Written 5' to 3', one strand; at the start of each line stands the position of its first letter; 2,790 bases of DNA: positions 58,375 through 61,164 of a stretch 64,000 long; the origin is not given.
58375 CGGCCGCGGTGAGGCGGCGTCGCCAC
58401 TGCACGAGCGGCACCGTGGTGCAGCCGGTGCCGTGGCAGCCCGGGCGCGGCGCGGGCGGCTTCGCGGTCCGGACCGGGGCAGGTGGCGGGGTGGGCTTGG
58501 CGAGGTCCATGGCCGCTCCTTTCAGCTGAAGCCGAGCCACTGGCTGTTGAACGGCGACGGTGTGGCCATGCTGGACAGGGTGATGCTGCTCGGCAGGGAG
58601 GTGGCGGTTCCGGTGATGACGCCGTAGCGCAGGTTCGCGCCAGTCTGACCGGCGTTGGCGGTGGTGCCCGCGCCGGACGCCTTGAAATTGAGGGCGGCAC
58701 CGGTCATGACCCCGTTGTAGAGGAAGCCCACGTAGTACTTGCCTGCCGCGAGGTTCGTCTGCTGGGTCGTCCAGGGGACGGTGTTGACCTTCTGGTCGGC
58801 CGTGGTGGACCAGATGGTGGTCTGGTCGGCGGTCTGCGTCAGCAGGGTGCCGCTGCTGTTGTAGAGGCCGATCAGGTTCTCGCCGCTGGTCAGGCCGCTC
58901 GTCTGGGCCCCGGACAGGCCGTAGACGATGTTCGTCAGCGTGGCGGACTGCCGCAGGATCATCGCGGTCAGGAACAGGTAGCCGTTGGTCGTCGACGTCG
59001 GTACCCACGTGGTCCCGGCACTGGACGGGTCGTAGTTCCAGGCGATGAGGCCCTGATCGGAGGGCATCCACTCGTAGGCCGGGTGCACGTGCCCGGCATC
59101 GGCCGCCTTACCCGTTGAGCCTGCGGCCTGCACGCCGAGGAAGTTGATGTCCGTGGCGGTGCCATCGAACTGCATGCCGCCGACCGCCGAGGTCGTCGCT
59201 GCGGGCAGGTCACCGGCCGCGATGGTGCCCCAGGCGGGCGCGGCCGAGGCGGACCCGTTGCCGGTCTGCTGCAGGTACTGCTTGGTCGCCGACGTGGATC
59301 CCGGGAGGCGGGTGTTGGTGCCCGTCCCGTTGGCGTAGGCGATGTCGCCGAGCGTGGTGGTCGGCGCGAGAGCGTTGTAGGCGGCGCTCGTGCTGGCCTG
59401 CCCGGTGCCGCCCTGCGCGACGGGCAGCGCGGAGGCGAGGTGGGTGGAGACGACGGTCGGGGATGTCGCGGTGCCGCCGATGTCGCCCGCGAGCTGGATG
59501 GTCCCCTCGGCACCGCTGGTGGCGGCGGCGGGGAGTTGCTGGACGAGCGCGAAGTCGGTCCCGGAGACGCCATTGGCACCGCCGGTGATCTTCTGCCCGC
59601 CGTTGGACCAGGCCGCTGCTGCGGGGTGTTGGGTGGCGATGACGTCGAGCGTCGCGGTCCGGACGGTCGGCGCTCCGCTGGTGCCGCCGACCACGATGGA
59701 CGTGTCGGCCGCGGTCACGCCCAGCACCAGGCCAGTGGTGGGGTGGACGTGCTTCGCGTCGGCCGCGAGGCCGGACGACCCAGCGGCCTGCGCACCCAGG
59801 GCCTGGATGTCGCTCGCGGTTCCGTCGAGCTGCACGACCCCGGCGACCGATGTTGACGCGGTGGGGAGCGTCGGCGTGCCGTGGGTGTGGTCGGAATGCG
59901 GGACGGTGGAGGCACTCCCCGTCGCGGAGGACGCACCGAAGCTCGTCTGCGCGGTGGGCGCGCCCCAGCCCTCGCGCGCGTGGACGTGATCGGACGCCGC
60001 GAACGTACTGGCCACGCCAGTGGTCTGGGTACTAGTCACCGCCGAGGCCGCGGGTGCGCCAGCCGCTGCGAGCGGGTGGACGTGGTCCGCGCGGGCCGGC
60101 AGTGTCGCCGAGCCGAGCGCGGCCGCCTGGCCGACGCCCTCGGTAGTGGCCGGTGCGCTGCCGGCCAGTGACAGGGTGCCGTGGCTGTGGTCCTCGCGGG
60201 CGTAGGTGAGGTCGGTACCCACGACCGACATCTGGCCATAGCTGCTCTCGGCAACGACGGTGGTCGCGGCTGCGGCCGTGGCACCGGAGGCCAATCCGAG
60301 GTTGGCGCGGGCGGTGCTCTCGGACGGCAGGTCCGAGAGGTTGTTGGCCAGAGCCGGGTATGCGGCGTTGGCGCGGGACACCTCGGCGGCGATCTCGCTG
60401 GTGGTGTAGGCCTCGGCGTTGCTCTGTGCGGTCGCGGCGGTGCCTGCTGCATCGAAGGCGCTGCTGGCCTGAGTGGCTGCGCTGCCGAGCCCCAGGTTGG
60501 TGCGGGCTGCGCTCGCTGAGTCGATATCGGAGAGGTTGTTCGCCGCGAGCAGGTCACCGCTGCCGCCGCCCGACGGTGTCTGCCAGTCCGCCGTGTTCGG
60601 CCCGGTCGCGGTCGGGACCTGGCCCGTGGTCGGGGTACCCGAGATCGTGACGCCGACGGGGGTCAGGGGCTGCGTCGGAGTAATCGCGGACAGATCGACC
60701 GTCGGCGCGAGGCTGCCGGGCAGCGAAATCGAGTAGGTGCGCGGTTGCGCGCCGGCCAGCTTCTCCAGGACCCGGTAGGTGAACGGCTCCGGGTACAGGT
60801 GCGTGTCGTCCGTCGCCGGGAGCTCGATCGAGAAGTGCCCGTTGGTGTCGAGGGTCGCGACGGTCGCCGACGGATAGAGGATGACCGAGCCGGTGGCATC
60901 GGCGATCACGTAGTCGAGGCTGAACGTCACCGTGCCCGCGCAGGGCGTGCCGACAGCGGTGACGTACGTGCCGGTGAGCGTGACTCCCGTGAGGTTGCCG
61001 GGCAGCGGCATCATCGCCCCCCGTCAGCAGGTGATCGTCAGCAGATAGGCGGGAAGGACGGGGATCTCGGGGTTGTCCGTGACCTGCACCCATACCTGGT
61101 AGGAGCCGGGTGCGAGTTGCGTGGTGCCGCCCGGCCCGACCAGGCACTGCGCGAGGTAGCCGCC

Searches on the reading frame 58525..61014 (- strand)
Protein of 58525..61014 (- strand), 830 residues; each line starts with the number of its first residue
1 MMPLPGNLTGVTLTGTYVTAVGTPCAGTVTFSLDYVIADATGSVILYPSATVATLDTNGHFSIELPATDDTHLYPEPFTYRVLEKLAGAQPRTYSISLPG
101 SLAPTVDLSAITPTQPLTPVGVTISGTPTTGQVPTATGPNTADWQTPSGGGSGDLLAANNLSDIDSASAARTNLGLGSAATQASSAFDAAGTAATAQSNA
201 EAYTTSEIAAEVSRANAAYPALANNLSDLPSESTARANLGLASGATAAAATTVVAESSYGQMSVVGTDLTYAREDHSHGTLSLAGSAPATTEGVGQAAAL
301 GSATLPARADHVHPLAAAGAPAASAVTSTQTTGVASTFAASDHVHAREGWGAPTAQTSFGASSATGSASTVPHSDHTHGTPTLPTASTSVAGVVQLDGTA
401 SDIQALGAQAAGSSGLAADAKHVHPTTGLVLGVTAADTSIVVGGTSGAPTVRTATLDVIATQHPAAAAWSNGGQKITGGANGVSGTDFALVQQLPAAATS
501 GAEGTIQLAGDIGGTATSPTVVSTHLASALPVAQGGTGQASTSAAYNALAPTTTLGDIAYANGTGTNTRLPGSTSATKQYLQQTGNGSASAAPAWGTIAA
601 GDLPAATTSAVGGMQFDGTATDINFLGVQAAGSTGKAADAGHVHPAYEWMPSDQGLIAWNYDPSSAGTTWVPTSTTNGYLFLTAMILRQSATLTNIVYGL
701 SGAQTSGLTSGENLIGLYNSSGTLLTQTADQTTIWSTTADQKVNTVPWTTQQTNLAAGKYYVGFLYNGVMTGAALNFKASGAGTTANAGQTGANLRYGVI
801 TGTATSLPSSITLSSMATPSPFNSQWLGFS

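Call 19: search_protein_families(library=phrogs, proteins=[window:58525-61014:-], max_evalue=0.001)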
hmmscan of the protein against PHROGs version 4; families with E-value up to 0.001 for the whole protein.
window:58525-61014:- (830 aa): 1 family
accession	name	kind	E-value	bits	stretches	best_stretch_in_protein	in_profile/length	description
phrog_14726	-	tail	2.5e-21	77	2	2-350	1-346/537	tail fiber protein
